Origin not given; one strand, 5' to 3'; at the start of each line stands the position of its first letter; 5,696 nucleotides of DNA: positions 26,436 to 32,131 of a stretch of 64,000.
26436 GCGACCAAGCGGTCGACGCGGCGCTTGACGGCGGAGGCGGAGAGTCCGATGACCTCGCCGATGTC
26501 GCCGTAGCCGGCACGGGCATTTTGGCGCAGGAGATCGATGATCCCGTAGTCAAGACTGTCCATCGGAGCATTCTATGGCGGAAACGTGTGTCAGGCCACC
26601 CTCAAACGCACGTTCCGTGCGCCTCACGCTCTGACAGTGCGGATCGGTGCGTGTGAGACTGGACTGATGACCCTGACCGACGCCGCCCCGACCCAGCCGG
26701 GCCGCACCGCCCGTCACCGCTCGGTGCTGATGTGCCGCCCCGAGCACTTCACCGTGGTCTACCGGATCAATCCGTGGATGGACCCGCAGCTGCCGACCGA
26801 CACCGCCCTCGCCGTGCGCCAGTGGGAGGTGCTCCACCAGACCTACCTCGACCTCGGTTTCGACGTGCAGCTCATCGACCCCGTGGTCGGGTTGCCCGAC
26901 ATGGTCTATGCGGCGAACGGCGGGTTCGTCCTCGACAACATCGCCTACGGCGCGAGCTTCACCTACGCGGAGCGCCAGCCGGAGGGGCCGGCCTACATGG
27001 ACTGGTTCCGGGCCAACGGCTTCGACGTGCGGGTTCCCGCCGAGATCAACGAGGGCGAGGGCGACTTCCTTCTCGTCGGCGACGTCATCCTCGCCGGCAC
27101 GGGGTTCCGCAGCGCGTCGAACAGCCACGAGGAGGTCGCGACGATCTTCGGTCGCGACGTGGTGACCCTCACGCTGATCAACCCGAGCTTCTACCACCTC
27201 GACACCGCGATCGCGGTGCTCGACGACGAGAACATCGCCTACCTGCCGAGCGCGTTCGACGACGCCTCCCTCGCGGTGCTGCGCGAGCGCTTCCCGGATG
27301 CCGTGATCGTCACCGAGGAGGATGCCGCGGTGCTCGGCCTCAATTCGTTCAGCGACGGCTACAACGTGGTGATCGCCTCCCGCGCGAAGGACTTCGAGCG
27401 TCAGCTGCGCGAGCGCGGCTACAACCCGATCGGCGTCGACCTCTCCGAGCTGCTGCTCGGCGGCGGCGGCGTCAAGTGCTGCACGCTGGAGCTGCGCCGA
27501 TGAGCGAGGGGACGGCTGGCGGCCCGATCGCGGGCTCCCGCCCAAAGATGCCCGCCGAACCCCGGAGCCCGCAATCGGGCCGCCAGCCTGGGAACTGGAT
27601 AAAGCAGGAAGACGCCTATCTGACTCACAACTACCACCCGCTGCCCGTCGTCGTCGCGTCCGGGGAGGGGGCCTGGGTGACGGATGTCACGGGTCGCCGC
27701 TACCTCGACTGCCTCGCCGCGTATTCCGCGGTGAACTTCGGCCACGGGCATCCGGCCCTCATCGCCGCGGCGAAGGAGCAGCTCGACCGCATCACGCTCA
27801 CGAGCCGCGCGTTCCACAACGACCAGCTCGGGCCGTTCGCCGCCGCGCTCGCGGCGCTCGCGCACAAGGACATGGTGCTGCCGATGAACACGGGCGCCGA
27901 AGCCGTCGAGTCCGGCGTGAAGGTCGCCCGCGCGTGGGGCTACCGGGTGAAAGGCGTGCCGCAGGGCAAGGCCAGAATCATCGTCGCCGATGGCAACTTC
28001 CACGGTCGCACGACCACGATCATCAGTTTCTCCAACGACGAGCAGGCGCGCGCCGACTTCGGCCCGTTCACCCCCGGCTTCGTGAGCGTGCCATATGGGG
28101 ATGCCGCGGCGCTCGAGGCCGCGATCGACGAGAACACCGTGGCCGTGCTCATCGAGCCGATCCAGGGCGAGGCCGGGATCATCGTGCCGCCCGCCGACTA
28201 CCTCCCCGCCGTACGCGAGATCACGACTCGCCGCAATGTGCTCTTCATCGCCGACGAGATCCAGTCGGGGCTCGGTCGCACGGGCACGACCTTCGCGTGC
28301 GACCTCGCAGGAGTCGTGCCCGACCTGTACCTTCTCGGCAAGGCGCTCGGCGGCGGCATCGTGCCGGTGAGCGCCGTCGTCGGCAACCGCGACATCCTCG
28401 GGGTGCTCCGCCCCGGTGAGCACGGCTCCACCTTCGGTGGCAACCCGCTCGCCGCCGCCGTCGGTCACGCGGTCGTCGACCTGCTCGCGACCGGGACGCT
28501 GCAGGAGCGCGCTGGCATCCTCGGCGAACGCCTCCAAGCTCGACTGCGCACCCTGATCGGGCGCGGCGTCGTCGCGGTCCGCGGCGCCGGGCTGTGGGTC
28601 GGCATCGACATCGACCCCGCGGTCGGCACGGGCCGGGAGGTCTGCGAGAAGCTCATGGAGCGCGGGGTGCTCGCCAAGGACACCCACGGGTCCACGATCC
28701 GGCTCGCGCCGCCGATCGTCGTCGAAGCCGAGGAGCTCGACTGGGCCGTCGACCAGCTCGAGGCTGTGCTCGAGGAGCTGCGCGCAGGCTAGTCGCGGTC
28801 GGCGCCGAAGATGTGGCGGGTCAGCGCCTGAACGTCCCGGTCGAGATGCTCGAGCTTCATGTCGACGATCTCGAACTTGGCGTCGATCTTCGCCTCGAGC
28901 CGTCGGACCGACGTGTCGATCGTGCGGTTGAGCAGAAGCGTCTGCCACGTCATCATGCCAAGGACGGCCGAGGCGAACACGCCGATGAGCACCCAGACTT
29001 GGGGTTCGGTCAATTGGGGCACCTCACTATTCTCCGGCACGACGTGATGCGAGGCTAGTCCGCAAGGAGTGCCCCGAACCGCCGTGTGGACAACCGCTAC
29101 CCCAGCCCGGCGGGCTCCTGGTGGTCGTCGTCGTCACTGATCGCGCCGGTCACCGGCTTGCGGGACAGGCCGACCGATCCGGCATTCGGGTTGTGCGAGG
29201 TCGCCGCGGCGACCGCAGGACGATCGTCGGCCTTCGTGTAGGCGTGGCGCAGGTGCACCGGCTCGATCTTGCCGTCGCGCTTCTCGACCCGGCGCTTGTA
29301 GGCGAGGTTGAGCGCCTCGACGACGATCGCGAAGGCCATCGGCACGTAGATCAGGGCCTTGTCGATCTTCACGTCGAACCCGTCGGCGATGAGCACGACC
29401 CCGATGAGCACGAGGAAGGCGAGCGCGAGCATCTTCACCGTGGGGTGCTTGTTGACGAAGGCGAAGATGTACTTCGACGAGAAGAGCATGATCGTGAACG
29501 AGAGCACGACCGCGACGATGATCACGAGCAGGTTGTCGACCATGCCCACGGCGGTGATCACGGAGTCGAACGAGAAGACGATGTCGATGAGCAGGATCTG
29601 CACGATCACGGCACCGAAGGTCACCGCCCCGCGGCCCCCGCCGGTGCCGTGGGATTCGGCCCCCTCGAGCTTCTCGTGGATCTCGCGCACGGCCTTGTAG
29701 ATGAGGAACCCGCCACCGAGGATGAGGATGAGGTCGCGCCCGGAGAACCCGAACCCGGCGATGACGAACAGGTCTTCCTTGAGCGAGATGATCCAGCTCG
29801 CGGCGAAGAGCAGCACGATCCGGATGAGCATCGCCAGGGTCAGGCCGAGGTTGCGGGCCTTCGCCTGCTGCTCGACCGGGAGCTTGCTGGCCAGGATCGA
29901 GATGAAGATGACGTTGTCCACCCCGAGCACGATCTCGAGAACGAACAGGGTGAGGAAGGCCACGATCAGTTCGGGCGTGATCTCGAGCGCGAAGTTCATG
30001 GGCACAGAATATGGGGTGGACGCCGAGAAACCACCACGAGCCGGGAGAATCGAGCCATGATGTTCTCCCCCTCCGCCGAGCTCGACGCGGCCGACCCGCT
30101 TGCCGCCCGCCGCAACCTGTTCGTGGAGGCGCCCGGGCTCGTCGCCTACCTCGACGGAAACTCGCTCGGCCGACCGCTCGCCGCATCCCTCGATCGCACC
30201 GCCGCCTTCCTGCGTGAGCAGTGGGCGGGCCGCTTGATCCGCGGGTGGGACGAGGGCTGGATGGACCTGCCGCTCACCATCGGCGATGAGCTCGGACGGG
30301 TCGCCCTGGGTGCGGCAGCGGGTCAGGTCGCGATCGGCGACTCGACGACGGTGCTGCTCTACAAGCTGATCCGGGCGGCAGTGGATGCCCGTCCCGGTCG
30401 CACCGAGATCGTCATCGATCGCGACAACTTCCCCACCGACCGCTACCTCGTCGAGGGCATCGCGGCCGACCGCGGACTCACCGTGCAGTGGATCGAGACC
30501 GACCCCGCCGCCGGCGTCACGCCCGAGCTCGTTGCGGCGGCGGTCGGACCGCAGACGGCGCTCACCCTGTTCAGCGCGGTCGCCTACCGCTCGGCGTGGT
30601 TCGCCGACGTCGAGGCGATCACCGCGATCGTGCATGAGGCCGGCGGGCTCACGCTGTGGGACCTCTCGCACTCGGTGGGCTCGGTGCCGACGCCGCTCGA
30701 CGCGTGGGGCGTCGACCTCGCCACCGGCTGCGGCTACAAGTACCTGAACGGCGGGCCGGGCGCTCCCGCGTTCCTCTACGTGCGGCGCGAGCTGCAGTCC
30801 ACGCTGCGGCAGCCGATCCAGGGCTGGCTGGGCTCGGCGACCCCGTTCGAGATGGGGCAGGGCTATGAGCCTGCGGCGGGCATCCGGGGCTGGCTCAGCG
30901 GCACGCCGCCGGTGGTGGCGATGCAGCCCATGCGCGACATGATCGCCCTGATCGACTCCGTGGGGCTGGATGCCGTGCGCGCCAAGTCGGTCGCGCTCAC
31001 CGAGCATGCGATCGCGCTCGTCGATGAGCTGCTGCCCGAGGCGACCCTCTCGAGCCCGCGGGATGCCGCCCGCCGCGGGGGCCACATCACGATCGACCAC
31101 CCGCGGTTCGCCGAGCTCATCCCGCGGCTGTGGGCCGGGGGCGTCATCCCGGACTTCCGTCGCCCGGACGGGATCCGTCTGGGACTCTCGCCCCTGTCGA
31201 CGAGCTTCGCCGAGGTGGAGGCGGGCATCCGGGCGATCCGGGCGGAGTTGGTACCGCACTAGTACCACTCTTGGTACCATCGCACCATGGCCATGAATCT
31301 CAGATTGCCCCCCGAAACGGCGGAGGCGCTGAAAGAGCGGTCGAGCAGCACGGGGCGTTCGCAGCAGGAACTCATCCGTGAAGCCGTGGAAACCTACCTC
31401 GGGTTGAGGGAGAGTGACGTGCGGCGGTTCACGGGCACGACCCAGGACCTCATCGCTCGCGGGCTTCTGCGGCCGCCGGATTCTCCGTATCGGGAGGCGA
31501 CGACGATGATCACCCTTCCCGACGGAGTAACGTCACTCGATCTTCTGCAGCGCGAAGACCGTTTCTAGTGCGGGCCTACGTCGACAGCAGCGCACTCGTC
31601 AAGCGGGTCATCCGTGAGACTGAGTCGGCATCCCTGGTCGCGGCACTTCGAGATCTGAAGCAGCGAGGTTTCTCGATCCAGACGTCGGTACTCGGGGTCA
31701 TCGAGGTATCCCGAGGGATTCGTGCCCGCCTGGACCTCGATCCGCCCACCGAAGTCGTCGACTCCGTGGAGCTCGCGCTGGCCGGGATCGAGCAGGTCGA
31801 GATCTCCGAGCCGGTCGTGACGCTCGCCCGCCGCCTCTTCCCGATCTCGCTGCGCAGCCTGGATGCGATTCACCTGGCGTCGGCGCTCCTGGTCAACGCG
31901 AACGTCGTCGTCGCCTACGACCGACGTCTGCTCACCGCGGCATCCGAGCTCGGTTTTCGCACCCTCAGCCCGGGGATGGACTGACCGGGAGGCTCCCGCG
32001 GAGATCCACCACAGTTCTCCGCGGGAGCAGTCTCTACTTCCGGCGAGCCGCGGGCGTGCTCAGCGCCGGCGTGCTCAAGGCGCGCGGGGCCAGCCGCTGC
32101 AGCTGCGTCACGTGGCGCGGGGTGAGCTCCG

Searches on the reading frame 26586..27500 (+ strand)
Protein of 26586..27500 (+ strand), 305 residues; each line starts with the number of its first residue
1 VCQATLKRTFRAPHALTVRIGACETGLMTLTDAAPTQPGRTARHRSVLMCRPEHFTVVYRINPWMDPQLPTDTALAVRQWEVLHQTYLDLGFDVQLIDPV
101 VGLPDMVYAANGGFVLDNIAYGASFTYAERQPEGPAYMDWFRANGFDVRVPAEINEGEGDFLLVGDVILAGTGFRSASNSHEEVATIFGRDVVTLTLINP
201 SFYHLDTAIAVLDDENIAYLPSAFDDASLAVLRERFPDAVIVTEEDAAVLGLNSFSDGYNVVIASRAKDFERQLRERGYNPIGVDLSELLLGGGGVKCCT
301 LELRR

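Call 19: search_protein_families(library=pfam, proteins=[window:26586-27500:+], max_evalue=0.001)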
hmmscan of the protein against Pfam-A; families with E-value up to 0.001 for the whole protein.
window:26586-27500:+ (305 aa): 2 families
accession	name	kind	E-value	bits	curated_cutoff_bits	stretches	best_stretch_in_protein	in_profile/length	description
PF02274.22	ADI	-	1.1e-06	28.4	22.8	0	159-229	189-266/377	Arginine deiminase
PF19420.4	DDAH_eukar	-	4.9e-06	26.4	23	1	74-303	26-290/291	N,N dimethylarginine dimethylhydrolase, eukaryotic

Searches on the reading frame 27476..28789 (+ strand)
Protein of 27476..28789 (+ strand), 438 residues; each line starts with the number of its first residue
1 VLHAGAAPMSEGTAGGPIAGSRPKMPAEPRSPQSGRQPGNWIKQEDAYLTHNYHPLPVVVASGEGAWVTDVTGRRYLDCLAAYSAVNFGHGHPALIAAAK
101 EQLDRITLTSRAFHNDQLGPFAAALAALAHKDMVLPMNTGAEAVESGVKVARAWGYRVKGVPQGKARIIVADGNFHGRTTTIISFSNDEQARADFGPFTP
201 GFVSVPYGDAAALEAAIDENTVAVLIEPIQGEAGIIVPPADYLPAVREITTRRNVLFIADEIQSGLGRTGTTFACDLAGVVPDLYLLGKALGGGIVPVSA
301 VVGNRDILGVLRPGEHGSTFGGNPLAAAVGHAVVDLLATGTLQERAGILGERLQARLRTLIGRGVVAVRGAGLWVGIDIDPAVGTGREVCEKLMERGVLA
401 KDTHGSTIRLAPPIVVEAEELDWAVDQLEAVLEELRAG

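Call 19: search_protein_families(library=pfam, proteins=[window:27476-28789:+], max_evalue=0.001)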
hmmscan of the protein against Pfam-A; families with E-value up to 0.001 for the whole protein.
window:27476-28789:+ (438 aa): 1 family
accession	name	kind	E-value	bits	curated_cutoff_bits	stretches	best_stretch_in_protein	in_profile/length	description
PF00202.27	Aminotran_3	-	3.4e-116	388.7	30.5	1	50-432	3-403/403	Aminotransferase class-III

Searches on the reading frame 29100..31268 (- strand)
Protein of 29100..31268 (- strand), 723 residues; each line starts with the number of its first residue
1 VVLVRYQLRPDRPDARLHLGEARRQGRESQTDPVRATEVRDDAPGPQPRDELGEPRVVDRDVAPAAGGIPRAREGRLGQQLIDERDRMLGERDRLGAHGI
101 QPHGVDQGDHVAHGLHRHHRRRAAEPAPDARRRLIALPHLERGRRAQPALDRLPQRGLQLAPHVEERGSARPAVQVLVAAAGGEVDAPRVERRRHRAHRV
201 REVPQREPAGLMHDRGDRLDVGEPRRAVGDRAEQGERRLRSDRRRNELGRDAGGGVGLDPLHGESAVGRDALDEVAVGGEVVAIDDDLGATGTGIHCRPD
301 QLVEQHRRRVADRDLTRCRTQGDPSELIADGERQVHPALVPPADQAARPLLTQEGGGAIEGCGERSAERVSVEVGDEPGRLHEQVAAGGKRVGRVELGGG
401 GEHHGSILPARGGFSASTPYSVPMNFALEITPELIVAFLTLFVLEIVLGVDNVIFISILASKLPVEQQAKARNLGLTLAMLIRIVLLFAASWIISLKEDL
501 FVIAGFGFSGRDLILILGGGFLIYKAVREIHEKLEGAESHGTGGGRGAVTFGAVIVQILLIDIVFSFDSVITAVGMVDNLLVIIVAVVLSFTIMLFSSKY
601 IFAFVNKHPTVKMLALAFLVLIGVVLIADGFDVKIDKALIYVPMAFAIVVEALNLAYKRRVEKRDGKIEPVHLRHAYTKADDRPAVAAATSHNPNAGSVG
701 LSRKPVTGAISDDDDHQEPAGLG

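Call 19: search_protein_families(library=pfam, proteins=[window:29100-31268:-], max_evalue=0.001)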
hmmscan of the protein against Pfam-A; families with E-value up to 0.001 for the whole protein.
window:29100-31268:- (723 aa): 1 family
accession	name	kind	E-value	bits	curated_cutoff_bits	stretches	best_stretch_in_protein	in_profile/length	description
PF03741.22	TerC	-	3.7e-45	154.3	27.8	1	439-629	1-177/178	Integral membrane protein TerC family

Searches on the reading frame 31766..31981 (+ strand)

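Call 19: search_protein_families(library=pfam, proteins=[window:31766-31981:+], max_evalue=0.001)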
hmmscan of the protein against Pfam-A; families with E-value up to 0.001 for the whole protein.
window:31766-31981:+ (72 aa): 1 family
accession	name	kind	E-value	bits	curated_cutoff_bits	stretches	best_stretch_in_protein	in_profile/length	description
PF01850.27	PIN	-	6.2e-07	30.5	23.6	1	3-57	62-116/120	PIN domain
